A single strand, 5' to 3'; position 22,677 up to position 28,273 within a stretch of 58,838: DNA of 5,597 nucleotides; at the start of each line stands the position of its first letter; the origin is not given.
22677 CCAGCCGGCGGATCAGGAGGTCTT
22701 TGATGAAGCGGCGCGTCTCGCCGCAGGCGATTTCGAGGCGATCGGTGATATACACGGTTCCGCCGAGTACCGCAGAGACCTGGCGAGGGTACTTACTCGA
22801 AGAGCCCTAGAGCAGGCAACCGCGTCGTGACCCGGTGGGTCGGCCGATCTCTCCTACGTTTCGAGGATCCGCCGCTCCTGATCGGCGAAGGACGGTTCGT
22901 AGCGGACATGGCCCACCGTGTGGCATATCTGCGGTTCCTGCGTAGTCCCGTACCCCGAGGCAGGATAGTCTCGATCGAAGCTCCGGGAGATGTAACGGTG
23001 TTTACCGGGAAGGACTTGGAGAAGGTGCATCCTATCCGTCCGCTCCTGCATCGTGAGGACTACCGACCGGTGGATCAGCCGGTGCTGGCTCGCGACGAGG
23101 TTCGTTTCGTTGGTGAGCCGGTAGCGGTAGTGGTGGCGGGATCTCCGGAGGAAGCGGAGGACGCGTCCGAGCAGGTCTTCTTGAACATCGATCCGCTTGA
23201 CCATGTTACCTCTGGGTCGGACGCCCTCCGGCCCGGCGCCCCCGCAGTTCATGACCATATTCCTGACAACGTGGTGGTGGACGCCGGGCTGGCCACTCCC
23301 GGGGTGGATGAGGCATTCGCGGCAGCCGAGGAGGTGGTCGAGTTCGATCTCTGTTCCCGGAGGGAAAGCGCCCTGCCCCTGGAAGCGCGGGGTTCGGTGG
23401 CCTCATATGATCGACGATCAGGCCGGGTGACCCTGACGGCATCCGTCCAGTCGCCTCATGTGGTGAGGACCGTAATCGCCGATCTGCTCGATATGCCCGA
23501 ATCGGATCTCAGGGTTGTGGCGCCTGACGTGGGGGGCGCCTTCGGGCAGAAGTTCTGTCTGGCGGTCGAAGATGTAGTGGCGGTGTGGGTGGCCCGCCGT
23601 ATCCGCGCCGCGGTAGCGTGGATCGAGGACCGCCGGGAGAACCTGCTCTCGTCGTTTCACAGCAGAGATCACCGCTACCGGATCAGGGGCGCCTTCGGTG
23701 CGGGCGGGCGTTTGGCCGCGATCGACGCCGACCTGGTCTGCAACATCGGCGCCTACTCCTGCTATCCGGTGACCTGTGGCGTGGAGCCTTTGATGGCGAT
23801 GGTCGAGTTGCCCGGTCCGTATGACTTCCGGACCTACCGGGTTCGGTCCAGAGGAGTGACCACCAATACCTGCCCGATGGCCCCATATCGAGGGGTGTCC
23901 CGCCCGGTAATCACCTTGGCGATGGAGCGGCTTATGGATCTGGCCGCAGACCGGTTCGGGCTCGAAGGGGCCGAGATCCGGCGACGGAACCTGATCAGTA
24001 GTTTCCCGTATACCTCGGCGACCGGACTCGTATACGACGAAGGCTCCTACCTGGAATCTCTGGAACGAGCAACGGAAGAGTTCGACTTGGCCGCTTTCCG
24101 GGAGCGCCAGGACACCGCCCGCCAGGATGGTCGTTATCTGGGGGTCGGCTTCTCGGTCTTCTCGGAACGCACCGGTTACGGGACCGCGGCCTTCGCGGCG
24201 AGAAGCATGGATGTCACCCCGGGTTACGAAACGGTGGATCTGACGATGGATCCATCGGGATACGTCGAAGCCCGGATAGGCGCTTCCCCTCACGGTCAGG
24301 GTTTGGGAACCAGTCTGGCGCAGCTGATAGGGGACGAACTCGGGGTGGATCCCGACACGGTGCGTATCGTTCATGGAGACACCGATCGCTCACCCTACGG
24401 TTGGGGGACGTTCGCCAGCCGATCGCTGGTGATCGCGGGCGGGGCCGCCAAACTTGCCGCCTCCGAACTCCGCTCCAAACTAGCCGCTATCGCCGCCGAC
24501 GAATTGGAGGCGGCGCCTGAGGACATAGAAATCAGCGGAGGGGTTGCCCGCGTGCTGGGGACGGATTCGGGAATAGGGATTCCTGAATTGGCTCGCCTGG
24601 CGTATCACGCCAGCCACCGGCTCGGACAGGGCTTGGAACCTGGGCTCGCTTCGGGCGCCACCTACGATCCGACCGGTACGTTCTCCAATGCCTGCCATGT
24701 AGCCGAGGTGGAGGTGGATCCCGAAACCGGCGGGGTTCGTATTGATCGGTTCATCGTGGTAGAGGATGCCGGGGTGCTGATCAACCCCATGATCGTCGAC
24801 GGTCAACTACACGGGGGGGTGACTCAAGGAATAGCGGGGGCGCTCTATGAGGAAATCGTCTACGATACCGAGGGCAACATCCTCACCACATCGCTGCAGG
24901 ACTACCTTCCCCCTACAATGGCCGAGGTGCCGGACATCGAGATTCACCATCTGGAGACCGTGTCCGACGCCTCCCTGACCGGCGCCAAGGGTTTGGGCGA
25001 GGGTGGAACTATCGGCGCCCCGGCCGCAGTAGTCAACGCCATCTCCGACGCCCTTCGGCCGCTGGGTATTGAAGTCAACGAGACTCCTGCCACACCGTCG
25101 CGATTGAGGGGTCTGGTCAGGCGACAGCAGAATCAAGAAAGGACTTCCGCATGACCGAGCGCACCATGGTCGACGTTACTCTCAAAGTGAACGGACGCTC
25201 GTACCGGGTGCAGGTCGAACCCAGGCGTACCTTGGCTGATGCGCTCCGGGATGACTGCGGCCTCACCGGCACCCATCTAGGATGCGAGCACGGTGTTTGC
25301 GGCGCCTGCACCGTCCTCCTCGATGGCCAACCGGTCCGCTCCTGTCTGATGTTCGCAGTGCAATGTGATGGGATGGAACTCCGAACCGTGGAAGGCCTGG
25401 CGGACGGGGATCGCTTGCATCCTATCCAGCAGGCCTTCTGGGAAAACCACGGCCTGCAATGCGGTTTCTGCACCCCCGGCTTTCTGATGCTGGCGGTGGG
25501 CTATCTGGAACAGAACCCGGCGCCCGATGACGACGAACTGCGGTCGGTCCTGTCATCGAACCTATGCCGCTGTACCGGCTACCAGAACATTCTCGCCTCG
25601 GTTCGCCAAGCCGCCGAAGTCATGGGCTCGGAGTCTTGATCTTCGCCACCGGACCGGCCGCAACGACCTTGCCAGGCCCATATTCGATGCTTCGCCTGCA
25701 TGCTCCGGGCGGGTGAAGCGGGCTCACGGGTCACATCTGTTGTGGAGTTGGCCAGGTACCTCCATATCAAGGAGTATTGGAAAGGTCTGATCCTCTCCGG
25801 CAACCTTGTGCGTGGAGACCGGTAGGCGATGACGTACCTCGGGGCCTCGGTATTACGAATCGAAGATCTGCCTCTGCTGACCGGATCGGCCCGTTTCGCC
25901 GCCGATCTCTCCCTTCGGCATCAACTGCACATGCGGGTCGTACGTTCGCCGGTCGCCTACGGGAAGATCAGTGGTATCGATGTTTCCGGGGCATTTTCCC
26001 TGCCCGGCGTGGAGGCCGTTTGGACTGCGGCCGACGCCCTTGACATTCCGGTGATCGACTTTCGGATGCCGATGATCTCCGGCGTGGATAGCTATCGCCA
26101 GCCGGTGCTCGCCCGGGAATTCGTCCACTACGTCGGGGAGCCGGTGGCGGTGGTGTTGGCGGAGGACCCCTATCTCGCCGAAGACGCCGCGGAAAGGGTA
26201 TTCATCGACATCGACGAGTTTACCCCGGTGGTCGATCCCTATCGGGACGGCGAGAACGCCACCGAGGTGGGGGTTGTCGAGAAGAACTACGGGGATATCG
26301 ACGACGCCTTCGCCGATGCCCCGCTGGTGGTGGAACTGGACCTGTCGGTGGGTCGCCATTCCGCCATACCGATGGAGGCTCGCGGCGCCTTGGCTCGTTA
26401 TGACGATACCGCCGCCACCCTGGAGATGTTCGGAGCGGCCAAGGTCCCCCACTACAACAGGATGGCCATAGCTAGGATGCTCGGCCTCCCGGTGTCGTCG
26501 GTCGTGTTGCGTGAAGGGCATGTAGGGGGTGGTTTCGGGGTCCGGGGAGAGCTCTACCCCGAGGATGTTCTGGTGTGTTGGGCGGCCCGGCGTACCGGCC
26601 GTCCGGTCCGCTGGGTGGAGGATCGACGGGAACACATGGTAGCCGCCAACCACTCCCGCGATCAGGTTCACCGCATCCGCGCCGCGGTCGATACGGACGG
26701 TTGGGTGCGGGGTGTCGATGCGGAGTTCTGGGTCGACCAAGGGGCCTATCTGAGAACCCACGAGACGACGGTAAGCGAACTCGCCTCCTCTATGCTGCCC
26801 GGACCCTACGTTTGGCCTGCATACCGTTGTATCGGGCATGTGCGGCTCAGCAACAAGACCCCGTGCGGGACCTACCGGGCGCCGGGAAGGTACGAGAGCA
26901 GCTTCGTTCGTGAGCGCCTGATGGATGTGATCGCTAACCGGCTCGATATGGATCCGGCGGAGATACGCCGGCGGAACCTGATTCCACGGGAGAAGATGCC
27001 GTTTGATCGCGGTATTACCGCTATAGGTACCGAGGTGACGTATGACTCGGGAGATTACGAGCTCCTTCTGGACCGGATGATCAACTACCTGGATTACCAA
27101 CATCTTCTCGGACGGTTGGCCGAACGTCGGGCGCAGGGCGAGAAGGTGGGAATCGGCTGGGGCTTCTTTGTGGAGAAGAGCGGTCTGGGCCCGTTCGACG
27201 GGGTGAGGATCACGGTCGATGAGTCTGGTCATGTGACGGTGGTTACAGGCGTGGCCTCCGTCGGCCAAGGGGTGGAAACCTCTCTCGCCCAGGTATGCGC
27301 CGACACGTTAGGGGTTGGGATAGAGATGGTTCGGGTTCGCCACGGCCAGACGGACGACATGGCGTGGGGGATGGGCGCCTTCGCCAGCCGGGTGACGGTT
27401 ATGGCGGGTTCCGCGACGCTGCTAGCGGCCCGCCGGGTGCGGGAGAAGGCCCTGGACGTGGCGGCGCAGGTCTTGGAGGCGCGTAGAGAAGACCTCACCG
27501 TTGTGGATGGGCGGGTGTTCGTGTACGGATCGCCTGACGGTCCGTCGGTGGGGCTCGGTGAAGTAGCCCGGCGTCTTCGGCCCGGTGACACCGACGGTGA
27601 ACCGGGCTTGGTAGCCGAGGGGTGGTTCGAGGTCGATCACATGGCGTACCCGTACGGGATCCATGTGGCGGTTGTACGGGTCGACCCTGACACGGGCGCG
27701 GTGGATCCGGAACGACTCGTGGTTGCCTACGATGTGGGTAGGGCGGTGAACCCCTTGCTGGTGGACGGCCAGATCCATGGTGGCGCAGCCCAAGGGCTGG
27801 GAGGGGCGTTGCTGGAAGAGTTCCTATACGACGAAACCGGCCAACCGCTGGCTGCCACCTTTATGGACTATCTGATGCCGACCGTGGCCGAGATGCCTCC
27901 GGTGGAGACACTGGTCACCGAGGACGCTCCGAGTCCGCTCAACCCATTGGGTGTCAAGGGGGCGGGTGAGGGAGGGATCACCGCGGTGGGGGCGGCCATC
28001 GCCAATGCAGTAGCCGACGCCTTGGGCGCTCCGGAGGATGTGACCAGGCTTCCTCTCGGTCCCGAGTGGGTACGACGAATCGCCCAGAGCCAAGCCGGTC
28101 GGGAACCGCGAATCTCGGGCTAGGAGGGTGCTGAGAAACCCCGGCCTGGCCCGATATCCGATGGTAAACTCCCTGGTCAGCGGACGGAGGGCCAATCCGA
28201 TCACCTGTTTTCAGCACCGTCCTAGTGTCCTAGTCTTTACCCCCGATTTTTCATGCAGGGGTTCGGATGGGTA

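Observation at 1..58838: Dense family of ~200-bp TA-flanked inverted-repeat elements: nine copies in one window, no transposase present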

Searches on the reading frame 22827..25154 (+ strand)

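Call 33: search_protein_families(library=pfam, proteins=[window:22827-25154:+], max_evalue=0.001)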
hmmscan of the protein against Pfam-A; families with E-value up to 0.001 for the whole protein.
window:22827-25154:+ (775 aa): 3 families
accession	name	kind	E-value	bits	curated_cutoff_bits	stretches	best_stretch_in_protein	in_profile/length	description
PF20256.3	MoCoBD_2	-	9e-79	265.3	27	1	415-702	2-283/283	Molybdopterin cofactor-binding domain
PF02738.23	MoCoBD_1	-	1.4e-61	208.1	27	1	141-389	1-244/244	Molybdopterin cofactor-binding domain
PF01315.27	Ald_Xan_dh_C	-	4e-15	56.5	31.3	1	20-120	2-105/110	Aldehyde oxidase and xanthine dehydrogenase, a/b hammerhead domain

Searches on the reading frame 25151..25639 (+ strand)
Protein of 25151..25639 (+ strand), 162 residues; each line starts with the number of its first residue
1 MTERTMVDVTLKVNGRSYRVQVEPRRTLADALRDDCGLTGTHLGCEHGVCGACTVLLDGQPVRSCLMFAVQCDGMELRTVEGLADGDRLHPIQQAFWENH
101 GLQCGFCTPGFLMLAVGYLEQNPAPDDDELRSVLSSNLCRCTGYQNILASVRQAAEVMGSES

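Call 33: search_protein_families(library=pfam, proteins=[window:25151-25639:+], max_evalue=0.001)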
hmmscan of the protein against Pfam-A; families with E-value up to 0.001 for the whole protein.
window:25151-25639:+ (162 aa): 4 families
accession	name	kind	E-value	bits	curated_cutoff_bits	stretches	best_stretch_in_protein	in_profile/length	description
PF01799.25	Fer2_2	-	5.9e-32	110.1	30.3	1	79-151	1-74/75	[2Fe-2S] binding domain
PF00111.32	Fer2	-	1.6e-09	38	21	1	12-65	2-55/77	2Fe-2S iron-sulfur cluster binding domain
PF13085.11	Fer2_3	-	1.2e-05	25.7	27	1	43-76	50-83/107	2Fe-2S iron-sulfur cluster binding domain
PF13510.11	Fer2_4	-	0.00031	21.2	22.8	0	9-81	4-81/82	2Fe-2S iron-sulfur cluster binding domain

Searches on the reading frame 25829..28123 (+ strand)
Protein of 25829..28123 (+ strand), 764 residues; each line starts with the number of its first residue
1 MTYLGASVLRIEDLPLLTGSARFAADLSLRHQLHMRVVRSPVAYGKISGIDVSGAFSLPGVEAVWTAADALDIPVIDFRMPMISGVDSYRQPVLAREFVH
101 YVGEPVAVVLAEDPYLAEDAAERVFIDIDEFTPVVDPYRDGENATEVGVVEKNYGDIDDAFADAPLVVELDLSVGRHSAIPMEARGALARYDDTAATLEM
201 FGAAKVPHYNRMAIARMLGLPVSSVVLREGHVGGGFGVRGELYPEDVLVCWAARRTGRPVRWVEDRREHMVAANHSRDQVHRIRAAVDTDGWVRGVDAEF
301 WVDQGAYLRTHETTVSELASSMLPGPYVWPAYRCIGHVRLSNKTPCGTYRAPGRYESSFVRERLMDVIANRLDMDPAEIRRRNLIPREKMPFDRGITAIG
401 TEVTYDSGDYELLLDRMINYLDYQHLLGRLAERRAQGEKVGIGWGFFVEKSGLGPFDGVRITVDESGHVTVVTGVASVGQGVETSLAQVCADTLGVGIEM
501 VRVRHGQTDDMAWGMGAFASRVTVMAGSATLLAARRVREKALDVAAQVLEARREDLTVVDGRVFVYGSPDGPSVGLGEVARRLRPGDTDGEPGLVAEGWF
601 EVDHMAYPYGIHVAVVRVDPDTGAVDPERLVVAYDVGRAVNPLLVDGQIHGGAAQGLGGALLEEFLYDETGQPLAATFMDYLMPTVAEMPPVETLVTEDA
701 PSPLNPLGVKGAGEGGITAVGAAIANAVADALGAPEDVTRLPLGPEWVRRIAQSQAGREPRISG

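Call 13: find_encoding_contigs(protein=window:25829-28123:+, flank=10000, max_places=6)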
Protein window:25829-28123:+ (764 aa): 1 contig read that carries it; 1 place shown.
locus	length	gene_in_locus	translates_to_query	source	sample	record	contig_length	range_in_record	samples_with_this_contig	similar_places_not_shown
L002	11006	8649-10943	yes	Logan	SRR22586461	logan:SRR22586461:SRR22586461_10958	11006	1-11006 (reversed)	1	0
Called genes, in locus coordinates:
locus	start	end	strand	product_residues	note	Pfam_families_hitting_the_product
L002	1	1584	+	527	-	?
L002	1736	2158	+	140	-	PF04909:Amidohydro_2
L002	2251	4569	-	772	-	PF01315:Ald_Xan_dh_C, PF02738:MoCoBD_1, PF20256:MoCoBD_2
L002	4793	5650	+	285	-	PF00941:FAD_binding_5, PF03450:CO_deh_flav_C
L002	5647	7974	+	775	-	PF01315:Ald_Xan_dh_C, PF02738:MoCoBD_1, PF20256:MoCoBD_2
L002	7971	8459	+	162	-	PF00111:Fer2, PF13085:Fer2_3 (faint), PF01799:Fer2_2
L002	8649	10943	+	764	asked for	PF01315:Ald_Xan_dh_C, PF02738:MoCoBD_1, PF20256:MoCoBD_2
